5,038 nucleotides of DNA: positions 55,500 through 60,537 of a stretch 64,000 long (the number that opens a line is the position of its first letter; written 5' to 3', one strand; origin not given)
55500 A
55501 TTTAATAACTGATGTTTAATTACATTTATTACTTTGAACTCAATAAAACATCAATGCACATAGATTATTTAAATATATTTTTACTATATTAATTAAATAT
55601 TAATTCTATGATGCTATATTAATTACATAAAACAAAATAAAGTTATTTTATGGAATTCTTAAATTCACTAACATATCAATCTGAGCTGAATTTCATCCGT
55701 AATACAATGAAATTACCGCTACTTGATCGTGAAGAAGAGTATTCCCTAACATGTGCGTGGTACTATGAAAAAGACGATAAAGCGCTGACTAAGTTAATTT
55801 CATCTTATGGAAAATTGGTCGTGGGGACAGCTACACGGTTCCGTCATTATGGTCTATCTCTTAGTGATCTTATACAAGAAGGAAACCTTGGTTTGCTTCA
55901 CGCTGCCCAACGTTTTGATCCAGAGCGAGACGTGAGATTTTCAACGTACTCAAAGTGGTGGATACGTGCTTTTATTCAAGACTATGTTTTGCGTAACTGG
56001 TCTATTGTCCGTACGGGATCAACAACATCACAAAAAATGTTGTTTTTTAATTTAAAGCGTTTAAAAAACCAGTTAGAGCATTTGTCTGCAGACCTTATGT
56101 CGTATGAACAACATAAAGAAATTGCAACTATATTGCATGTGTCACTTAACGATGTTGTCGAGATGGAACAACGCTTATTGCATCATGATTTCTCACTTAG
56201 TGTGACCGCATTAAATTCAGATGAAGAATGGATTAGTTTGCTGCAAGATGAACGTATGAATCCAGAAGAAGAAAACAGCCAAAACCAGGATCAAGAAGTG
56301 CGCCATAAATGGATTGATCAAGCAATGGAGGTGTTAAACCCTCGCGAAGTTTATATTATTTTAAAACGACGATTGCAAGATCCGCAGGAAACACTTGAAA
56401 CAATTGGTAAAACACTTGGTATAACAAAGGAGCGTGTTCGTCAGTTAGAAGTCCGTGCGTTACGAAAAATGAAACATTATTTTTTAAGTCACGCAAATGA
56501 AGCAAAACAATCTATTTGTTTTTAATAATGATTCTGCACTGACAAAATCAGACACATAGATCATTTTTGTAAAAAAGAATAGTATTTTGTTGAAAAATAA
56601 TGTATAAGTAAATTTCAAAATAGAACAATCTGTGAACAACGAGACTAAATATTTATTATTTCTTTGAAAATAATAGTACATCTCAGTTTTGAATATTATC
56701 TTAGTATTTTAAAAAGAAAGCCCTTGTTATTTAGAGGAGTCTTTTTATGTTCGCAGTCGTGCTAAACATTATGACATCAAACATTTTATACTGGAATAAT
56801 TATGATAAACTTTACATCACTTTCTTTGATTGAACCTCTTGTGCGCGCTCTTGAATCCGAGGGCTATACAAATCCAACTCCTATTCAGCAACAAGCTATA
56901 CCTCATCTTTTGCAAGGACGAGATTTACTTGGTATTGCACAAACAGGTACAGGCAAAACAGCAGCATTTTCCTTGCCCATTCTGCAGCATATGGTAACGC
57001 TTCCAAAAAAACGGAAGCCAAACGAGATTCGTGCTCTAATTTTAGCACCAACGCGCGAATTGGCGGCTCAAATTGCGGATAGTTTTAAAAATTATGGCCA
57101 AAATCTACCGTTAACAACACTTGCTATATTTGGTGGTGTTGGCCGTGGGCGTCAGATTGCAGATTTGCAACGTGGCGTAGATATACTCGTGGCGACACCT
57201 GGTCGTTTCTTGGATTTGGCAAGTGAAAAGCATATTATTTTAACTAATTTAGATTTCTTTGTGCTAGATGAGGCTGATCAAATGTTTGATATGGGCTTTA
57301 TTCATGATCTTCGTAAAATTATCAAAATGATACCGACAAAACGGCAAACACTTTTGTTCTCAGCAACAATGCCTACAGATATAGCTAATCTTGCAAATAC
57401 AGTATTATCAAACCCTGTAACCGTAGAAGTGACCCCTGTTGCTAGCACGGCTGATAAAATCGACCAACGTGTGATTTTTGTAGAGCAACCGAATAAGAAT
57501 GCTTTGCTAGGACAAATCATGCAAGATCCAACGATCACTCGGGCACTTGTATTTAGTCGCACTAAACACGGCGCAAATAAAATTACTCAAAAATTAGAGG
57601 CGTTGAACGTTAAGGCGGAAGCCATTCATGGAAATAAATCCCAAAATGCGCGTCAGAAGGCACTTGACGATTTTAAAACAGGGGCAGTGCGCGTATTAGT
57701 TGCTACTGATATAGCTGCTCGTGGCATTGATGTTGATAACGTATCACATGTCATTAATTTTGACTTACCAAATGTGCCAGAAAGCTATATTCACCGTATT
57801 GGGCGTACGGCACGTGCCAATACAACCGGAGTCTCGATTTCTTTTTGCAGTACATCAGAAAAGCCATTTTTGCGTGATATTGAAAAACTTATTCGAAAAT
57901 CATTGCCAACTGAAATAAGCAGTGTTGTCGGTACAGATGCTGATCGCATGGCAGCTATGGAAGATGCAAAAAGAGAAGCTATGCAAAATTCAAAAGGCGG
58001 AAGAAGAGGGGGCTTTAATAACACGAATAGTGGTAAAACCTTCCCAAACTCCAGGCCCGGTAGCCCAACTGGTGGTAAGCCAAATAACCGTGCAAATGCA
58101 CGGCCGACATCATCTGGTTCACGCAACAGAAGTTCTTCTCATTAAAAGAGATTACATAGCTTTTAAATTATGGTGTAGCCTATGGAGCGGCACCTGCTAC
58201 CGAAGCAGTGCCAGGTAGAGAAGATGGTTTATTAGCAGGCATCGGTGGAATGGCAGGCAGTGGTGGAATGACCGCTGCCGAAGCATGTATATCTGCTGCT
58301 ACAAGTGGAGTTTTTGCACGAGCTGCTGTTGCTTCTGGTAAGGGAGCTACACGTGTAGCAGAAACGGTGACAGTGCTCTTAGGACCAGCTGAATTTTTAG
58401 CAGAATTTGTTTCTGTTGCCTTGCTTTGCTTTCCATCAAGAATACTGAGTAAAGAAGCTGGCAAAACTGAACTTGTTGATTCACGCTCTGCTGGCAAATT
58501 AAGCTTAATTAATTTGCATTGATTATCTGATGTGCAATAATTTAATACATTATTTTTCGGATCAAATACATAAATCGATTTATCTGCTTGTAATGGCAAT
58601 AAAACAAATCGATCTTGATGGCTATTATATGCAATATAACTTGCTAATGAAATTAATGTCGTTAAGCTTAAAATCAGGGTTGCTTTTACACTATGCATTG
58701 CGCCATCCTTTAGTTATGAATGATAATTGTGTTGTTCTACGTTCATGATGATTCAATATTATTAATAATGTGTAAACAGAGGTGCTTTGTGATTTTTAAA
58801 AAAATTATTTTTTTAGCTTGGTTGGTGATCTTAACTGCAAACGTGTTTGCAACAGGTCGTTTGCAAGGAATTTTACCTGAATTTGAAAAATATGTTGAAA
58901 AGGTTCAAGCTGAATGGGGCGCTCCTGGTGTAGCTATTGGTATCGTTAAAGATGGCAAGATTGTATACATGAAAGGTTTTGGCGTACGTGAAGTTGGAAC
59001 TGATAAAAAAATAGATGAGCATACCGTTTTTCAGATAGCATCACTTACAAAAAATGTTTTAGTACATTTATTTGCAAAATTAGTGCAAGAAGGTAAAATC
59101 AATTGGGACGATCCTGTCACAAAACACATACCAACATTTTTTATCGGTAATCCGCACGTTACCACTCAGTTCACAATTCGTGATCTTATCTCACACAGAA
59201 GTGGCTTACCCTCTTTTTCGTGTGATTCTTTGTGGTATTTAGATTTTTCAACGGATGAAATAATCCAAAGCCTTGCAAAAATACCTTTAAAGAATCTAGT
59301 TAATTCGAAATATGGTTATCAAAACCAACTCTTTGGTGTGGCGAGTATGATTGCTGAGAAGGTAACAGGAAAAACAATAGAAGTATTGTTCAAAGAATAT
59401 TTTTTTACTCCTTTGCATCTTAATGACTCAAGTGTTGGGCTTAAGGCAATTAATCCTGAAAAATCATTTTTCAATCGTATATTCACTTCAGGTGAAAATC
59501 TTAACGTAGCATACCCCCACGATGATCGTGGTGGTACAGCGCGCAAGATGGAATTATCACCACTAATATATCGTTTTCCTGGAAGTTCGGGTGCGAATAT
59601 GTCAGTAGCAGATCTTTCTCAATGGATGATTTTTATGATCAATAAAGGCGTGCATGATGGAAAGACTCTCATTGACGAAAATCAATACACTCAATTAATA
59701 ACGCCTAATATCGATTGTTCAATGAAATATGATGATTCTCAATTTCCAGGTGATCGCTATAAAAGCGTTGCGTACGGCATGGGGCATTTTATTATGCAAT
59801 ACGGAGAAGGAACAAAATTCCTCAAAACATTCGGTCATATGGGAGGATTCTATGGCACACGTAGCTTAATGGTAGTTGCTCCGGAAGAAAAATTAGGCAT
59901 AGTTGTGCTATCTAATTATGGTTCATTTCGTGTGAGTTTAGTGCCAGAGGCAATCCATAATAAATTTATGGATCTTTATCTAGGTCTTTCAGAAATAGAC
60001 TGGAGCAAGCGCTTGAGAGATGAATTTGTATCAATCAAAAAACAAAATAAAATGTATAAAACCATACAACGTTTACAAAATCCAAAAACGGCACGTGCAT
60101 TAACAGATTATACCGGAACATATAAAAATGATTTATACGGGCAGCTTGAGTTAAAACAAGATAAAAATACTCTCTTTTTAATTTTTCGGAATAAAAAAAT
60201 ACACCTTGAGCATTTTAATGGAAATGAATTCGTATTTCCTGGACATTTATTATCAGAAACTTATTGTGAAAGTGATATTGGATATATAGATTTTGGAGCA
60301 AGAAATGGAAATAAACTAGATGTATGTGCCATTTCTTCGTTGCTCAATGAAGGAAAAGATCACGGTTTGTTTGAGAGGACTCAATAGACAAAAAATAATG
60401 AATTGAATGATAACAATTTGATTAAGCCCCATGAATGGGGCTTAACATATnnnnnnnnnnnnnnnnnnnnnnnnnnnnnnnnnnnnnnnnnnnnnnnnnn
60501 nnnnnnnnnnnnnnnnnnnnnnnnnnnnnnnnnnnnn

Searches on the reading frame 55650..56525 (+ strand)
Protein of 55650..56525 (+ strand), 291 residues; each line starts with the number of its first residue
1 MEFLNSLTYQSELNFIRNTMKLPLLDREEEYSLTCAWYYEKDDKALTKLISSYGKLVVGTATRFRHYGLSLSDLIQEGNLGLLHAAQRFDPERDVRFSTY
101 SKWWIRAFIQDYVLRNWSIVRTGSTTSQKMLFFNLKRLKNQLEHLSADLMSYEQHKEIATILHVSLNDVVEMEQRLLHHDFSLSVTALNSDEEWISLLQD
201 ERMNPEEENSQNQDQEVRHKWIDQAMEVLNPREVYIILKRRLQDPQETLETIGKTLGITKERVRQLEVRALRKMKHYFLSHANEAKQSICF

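Call 63: search_protein_families(library=pfam, proteins=[window:55650-56525:+], max_evalue=0.001)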
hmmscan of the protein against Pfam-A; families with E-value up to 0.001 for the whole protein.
window:55650-56525:+ (291 aa): 3 families
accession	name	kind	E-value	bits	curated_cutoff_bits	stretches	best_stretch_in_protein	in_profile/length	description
PF04542.20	Sigma70_r2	-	7e-19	67.8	24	1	49-117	1-69/71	Sigma-70 region 2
PF04545.22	Sigma70_r4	-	3.1e-14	52.7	24.1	1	225-276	1-50/50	Sigma-70, region 4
PF08281.18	Sigma70_r4_2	-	0.00077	19.5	25.7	0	220-274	2-54/54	Sigma-70, region 4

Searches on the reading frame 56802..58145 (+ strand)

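Call 63: search_protein_families(library=pfam, proteins=[window:56802-58145:+], max_evalue=0.001)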
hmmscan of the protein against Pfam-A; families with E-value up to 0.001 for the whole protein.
window:56802-58145:+ (447 aa): 4 families
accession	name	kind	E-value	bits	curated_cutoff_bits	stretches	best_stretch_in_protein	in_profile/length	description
PF00270.35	DEAD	-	2.1e-53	181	26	1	26-196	1-166/167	DEAD/DEAH box helicase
PF00271.37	Helicase_C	-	1.1e-31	109.8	23.5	1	232-340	2-110/110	Helicase conserved C-terminal domain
PF04851.21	ResIII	-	2.7e-09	37.6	22.5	1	25-190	4-162/164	Type III restriction enzyme, res subunit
PF13245.12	AAA_19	-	0.00014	22.5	25.1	0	29-184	1-120/134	AAA domain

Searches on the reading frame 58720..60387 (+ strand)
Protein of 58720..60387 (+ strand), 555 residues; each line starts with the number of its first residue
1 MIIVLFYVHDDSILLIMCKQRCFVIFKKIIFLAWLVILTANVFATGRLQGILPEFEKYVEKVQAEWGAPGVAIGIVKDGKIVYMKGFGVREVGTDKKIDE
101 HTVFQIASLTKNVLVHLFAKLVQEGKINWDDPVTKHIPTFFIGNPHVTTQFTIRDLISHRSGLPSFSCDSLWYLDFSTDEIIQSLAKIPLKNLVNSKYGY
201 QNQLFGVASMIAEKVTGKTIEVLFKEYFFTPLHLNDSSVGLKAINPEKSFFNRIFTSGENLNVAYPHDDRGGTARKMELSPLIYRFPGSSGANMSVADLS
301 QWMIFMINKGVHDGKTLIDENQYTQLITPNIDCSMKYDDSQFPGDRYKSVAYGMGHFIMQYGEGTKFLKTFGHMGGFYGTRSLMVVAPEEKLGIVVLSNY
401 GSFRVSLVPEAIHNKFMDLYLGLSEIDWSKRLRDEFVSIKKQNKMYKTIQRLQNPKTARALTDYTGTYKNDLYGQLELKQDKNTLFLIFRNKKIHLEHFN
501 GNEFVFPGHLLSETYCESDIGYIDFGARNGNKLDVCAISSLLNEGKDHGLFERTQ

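Call 63: search_protein_families(library=pfam, proteins=[window:58720-60387:+], max_evalue=0.001)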
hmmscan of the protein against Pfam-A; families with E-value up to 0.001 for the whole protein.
window:58720-60387:+ (555 aa): 2 families
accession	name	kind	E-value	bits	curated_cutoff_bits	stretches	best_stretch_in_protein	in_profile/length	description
PF00144.29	Beta-lactamase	-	5.4e-55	187.3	27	1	55-400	1-310/329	Beta-lactamase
PF11954.13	DUF3471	-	4.8e-07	30.6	29.3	1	454-505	5-59/103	Domain of unknown function (DUF3471)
